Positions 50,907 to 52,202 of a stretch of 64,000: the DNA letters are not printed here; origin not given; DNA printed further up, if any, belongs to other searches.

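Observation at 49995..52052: Repressor-linked low-GC cassette: secreted HNH nuclease plus unknown membrane protein, a candidate new exclusion/defence system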

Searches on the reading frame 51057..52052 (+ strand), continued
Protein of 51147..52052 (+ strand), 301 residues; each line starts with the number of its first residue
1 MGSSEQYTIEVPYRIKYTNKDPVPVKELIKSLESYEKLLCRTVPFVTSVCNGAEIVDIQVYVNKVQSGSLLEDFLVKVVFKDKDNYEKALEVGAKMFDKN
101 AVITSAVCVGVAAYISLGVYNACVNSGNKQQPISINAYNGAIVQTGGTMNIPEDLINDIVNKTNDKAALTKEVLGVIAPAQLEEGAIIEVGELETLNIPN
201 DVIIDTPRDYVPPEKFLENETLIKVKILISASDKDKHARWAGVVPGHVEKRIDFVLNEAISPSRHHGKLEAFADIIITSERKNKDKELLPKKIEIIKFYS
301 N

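Call 38: fold_search(model_id=the predicted structure, library=viral)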
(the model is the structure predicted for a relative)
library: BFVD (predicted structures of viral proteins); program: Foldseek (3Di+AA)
matches with E <= 10: 926; with E <= 0.001: 1
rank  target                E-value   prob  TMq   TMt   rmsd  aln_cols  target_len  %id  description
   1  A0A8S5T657            2.0e-06  1.00  0.24  0.26  17.1       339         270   10  Uncharacterized protein [Myoviridae sp. ctLIM9]
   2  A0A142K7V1            1.7e-03  0.99  0.22  0.32  17.4       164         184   14  Uncharacterized protein [Mycobacterium phage Pipsqueaks]
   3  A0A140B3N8            2.5e-03  0.23  0.15  0.12  26.1       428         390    8  (no name in the UniProt tables at hand)
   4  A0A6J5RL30            1.8e-02  0.25  0.15  0.17  16.7       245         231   11  Uncharacterized protein [uncultured Caudovirales phage]
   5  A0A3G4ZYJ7            3.9e-02  0.14  0.16  0.07  17.4       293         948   10  Insulysin, insulin-degrading enzyme [Gaeavirus sp.]
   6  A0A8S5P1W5            4.1e-02  0.99  0.18  0.34   4.5        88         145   15  Uncharacterized protein [Myoviridae sp. ctakU3]
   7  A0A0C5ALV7            4.6e-02  0.12  0.12  0.08  16.8       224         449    8  (no name in the UniProt tables at hand)
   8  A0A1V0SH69            4.8e-02  0.11  0.14  0.06  18.4       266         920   14  Zn-dependent peptidase [Hokovirus HKV1]
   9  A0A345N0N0            5.7e-02  0.92  0.18  0.45   5.6        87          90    7  (no name in the UniProt tables at hand)
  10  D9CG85                6.8e-02  0.35  0.14  0.26  13.2       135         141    7  (no name in the UniProt tables at hand)
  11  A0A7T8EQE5            7.2e-02  0.54  0.18  0.32  17.2       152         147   13  Uncharacterized protein [Erwinia phage pEa_SNUABM_5]
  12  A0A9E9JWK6            8.0e-02  0.57  0.18  0.09   6.1       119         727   12  Helicase-primase primase subunit [Lake sturgeon herpesvirus]
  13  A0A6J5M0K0            8.5e-02  0.33  0.12  0.22   9.5       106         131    8  Uncharacterized protein [uncultured Caudovirales phage]
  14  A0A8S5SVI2            8.5e-02  0.07  0.13  0.13  19.9       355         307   12  Uncharacterized protein [Siphoviridae sp. ctDOT22]
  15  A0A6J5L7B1            8.5e-02  0.04  0.09  0.06  20.7       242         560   12  LysM domain [uncultured Caudovirales phage]
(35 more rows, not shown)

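Call 43: search_solved_structures(query=A3, max_evalue=10)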
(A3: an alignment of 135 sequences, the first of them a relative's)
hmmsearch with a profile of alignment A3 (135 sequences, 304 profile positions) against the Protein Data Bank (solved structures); distinct sequences matched with E-value up to 10: 0.

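Call 48: find_related_loci(query=A1, collection=genome_contigs, flank=6000)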
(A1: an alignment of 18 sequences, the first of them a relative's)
Query A1 (301 aa) in genome_contigs; peptide patterns used: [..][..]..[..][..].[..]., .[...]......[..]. (x = any residue, [..] = any of these).
36 stretches matched a pattern; 2 encode a relative of the query (tblastn E <= 1e-3); 2 distinct loci.
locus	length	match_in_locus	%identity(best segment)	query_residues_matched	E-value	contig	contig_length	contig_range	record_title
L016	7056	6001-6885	54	9-300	2e-100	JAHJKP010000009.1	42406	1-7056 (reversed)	MAG: Proteobacteria bacterium isolate Modern_marine_rock_biofilm.mb.87 Modern_marine_rock.mb.87_k141_105533, whole genom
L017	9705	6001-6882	49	9-301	2e-86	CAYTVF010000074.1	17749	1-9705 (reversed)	MAG TPA_asm: uncultured Desulfopila sp. isolate SRP011637_co1_26 genome assembly, contig: NODE_984_length_17749_cov_31.3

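Call 49: find_related_loci(query=A1, collection=viral_contigs, flank=6000)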
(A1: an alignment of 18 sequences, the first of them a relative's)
Query A1 (301 aa) in viral_contigs; peptide patterns used: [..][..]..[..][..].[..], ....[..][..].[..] (x = any residue, [..] = any of these).
86 stretches matched a pattern; 2 encode a relative of the query (tblastn E <= 1e-3); 2 distinct loci.
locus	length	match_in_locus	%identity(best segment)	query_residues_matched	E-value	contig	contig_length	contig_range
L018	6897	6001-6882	54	9-299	6e-99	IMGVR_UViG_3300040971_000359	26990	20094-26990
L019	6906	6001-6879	52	9-299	2e-97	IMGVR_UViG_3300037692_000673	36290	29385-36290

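Call 56: search_protein_families(library=pfam, alignment_id=A3, max_evalue=0.01)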
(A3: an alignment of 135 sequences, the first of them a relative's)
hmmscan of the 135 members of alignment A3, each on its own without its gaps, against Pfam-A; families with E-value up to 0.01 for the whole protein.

A. member 1, P0001 (301 aa): 0 families

B. families by the number of members that match (of 135 scanned): 12 families
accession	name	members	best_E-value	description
PF18862.6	ApeA_NTD1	2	0.0071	ApeA N-terminal domain 1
PF11021.13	DUF2613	1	0.0015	Protein of unknown function (DUF2613)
PF16484.10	CPT_N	1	0.0016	Carnitine O-palmitoyltransferase N-terminus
PF18967.5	PycTM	1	0.0026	Pycsar effector protein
PF09722.15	Xre_MbcA_ParS_C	1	0.0044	Antitoxin Xre/MbcA/ParS C-terminal toxin-binding domain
PF05889.19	SepSecS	1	0.0066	O-phosphoseryl-tRNA(Sec) selenium transferase, SepSecS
PF01735.24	PLA2_B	1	0.007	Lysophospholipase catalytic domain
PF01996.21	F420_ligase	1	0.0077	F420-0:Gamma-glutamyl ligase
PF11857.13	DUF3377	1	0.0077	Domain of unknown function (DUF3377)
PF11282.13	DUF3082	1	0.0092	Protein of unknown function (DUF3082)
PF05961.16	Chordopox_A13L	1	0.0093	Chordopoxvirus A13L protein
PF00356.27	LacI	1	0.01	Bacterial regulatory proteins, lacI family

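Call 57: search_protein_families(library=padloc, alignment_id=A3, max_evalue=0.01)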
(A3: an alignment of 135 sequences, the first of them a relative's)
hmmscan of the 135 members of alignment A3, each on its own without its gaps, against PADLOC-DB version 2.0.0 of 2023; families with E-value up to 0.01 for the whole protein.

A. member 1, P0001 (301 aa): 0 families

B. families by the number of members that match (of 135 scanned): 7 families
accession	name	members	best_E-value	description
PDLC05015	PDC-S42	2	5.9e-06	-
PDLC04992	PDC-S31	1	0.0034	-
PDLC05023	PDC-S46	1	0.004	-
PDLC02932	PRTase_III-A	1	0.004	-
PDLC04487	PDC-M16B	1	0.0045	-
PDLC02005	SAVED3--SAVED_PDDEXK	1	0.0069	-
PDLC04557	PDC-M28A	1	0.0094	-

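Call 58: predict_structure(alignment_id=A3)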
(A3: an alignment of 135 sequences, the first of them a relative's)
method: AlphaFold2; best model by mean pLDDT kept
length: 301 residues; sequences in the alignment: 135
mean_pLDDT: 94.4   pTM: 0.86
mean pLDDT of the five models: 94.4, 94.2, 94.2, 93.4, 93.1
residues with pLDDT >= 90: 265; 70-90: 31; 50-70: 4; < 50: 1
segments of 3 or more residues with pLDDT < 50: none
pLDDT, mean of each block of 10 residues (from residue 1): 84 97 97 98 97 97 92 97 96 77 95 97 89 90 94 96 95 98 98 96 96 93 98 95 98 98 97 98 85 97 77
secondary structure, 60 per line:
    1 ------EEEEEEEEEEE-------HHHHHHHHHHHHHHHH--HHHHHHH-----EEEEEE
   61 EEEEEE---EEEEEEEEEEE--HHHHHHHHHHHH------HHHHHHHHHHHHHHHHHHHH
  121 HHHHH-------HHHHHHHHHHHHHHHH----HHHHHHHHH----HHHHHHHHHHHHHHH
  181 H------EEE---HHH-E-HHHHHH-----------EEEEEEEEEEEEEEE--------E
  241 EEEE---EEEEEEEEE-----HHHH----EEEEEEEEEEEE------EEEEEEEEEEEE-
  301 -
elements in order: E7-17 H25-40 H43-49 E55-66 E70-80 H83-94 H101-125 H133-148 H153-161 H166-181 E188-190 H200-205 E217-231 E240-244 E248-256 H262-265 E270-281 E288-299

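Call 61: fold_search(model_id=the predicted structure, library=pdb)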
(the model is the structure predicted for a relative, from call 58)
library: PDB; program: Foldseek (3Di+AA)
matches with E <= 10: 1140; with E <= 0.001: 1
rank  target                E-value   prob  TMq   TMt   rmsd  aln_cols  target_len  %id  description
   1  6b7y_A                9.6e-04  0.60  0.19  0.09  18.6       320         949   10  Cryo-EM structure of human insulin degrading enzyme (released 2017-11-08)
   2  4re9_A                2.0e-03  0.33  0.17  0.08  19.0       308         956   11  Crystal structure of human insulin degrading enzyme (IDE) in complex with compound 71290 (released 2015-09-30)
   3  6b70_B                2.9e-03  0.47  0.20  0.09  18.3       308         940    9  Cryo-EM structure of human insulin degrading enzyme in complex with FAB H11-E heavy chain, FAB H11-E light chain and i (released 2017-12-27)
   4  2ypu_A                3.4e-03  0.38  0.19  0.08  18.4       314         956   10  human insulin degrading enzyme E111Q in complex with inhibitor compound 41367 (released 2012-11-28)
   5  4nxo_A                3.6e-03  0.25  0.17  0.08  18.6       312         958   10  Crystal Structure of Insulin Degrading Enzyme in complex with BDM44768 (released 2015-10-07)
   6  3e4z_A                5.6e-03  0.35  0.19  0.08  18.6       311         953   10  Crystal structure of human insulin degrading enzyme in complex with insulin-like growth factor II (released 2009-08-18)
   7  3qz2_A                5.6e-03  0.23  0.17  0.08  19.5       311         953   10  The structure of cysteine-free human insulin degrading enzyme (released 2012-01-25)
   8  3h44_B                6.6e-03  0.25  0.17  0.08  20.1       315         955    8  Crystal Structure of Insulin Degrading Enzyme in Complex with macrophage inflammatory protein 1 alpha (released 2010-04-14)
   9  2fge_A                6.6e-03  0.20  0.14  0.06  22.0       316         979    9  Crystal structure of presequence protease PreP from Arabidopsis thaliana (released 2006-05-16)
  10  7k1e_B                7.0e-03  0.25  0.18  0.08  18.4       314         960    9  Crystal structure of human insulin degrading enzyme (IDE) in complex with compound BDM_88646 (released 2021-09-22)
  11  7k1d_A                7.0e-03  0.23  0.18  0.08  18.8       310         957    9  Crystal structure of human insulin degrading enzyme (IDE) in complex with compound BDM_77291 (released 2021-09-22)
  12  1q2l                  7.8e-03  0.47  0.23  0.10  18.4       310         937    8  Crystal Structure of pitrilysin (released 2005-05-17)
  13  4dtt_B                7.8e-03  0.25  0.18  0.08  19.7       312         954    9  Crystal structure of human insulin degrading enzyme (ide) in complex with compund 41367 (released 2013-02-27)
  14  2wby_A                8.2e-03  0.30  0.19  0.08  19.2       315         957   10  Crystal structure of human insulin-degrading enzyme in complex with insulin (released 2009-03-24)
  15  4pes_A                8.2e-03  0.21  0.17  0.07  20.8       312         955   10  Crystal structure of insulin degrading enzyme complexed with inhibitor tert-butyl [(2S)-2-(2,5-difluorophenyl)-3-(quin (released 2015-06-17)
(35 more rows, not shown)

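Call 70: find_homologous_proteins(query=A3, max_evalue=0.00001)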
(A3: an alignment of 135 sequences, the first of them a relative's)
Query A3 (135 sequences) (301 aa, profile of the alignment): 19 proteins with E <= 0.00001 among 8000 candidates.
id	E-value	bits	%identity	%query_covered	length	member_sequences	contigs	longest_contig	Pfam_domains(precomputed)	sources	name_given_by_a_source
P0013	7.8e-100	352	48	97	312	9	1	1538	-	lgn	-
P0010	4.2e-99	349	51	97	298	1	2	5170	-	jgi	-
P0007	7.6e-99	349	53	97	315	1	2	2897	-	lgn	-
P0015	8.9e-99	348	48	98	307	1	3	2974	-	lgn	-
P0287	1.3e-98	348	52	97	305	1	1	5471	-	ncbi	-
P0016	3.6e-98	346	48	99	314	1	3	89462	-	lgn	-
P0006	4.6e-98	346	52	97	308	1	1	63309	-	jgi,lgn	jgi:hypothetical protein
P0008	9.1e-97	342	51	97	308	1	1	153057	-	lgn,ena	-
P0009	2.7e-96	340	51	97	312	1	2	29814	-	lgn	-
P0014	9.1e-96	338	47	97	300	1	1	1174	-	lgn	-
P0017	1.3e-95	338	47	97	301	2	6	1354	-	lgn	-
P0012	2.2e-95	337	49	97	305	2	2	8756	-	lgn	-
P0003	8.4e-95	335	57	97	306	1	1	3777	-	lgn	-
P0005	2.0e-94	334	54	97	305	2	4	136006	-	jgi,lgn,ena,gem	jgi:hypothetical protein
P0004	6.4e-94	332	54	97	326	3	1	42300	-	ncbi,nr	ncbi:MAG: hypothetical protein KJ990_12705, partial [Proteobacteria bacterium]|nr:hypothetical prote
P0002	3.6e-91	323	58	100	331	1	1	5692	-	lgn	-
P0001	3.9e-87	310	100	100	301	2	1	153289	-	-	-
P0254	1.3e-74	269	22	83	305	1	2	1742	-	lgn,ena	-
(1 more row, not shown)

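Call 71: find_encoding_contigs(protein=P0147, flank=5000, max_places=3)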
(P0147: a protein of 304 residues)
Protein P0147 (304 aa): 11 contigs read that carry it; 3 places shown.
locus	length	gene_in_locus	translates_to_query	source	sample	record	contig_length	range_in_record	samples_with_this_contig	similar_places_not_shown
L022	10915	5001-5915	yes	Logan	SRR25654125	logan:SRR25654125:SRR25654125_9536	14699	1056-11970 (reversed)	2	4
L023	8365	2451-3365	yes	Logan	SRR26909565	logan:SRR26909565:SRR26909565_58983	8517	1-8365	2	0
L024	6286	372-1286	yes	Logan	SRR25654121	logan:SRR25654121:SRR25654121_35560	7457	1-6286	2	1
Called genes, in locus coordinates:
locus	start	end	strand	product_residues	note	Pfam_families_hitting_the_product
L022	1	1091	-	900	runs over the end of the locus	PF13155:Toprim_2, PF13362:Toprim_3 (weak)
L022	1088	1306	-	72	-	-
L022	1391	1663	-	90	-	PF04606:Ogr_Delta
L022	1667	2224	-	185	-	PF06254:YdaT_toxin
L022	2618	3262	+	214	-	PF01381:HTH_3, PF13560:HTH_31 (weak)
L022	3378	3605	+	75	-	-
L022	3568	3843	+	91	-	-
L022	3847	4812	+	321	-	-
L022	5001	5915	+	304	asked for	-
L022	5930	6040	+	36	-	-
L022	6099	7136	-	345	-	PF05954:Phage_GPD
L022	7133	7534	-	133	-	PF06995:Phage_P2_GpU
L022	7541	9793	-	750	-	PF10145:PhageMin_Tail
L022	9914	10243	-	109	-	PF10109:Phage_TAC_7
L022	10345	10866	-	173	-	PF04985:Phage_tube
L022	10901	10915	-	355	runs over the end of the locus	?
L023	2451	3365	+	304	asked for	-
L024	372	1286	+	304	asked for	-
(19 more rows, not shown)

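Call 72: find_encoding_contigs(protein=P0200, flank=5000, max_places=3)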
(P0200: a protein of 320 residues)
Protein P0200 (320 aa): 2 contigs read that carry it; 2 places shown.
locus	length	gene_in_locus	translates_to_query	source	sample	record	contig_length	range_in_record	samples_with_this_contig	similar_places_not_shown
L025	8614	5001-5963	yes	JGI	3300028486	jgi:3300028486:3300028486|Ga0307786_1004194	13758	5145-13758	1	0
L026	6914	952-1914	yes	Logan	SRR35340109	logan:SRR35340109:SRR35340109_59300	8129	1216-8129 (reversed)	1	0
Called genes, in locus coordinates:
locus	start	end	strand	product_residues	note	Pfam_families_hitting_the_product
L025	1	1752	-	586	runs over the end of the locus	PF13175:AAA_15 (weak), PF13304:AAA_21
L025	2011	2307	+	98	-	-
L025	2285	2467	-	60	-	-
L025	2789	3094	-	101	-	-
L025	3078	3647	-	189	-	-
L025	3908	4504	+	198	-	PF13276:HTH_21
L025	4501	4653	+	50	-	PF00665:rve (weak)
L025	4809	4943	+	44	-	-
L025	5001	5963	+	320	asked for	-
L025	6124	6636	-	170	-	PF06114:Peptidase_M78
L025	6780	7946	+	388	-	PF14236:DruA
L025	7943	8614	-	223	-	?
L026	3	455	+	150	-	?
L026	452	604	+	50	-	PF00665:rve (weak)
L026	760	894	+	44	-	-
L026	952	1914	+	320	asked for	-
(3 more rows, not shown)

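Call 73: find_encoding_contigs(protein=P0170, flank=5000, max_places=3)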
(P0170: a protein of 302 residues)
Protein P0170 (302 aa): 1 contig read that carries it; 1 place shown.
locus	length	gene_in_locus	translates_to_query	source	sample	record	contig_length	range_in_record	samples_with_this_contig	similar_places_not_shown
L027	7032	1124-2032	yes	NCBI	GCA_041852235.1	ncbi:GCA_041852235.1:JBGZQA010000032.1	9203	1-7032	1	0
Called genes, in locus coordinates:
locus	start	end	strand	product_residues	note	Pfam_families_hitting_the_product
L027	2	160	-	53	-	?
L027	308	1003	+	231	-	PF01381:HTH_3, PF12844:HTH_19, PF13443:HTH_26 (weak), PF13560:HTH_31, PF00717:Peptidase_S24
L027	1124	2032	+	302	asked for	-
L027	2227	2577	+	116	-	PF12844:HTH_19, PF13560:HTH_31, PF01381:HTH_3, PF13443:HTH_26 (weak)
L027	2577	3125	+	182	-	PF06114:Peptidase_M78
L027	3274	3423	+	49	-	-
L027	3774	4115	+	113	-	-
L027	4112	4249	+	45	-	-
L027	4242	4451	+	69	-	-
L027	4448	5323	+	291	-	PF03837:RecT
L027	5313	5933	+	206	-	-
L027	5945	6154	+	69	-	-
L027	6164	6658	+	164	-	-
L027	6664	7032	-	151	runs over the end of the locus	-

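Call 74: find_encoding_contigs(protein=P0260, flank=5000, max_places=3)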
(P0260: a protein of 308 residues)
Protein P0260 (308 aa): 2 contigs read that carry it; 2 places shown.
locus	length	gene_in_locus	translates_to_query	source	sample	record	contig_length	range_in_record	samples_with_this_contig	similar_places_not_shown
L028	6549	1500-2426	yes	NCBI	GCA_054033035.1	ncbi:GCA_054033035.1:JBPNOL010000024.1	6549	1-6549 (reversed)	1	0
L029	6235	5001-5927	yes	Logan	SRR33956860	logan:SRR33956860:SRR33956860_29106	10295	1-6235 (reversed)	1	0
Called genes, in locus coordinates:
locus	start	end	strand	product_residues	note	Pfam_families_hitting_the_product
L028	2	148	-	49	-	?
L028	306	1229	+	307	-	-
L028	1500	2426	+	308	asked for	-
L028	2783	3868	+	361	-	PF00154:RecA_N, PF08423:Rad51, PF06745:ATPase (weak), PF27531:MT3502_N (faint), PF21096:RecA_C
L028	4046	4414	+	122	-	PF00903:Glyoxalase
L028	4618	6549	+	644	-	?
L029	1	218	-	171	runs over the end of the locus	-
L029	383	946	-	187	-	PF12917:YfbR-like (weak)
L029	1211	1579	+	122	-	-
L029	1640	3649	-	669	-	PF05170:AsmA, PF05359:DUF748, PF13116:YhdP (faint), PF05170:AsmA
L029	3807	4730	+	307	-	-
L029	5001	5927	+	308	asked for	-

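Call 82: search_protein_families(library=padloc, proteins=[P0200, P0260, P0170, P0147, P0254, P0286, P0279, P0270, P0245, P0232], max_evalue=0.01)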
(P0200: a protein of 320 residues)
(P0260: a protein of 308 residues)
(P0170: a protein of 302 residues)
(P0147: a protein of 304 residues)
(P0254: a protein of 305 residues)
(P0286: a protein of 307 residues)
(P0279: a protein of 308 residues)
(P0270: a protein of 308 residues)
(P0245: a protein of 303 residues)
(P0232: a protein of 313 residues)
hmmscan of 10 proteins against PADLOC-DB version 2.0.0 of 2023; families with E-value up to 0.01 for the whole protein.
P0200 (320 aa): 0 families

P0260 (308 aa): 0 families

P0170 (302 aa): 0 families

P0147 (304 aa): 0 families

P0254 (305 aa): 0 families

P0286 (307 aa): 0 families

P0279 (308 aa): 0 families

P0270 (308 aa): 0 families

P0245 (303 aa): 0 families

P0232 (313 aa): 0 families
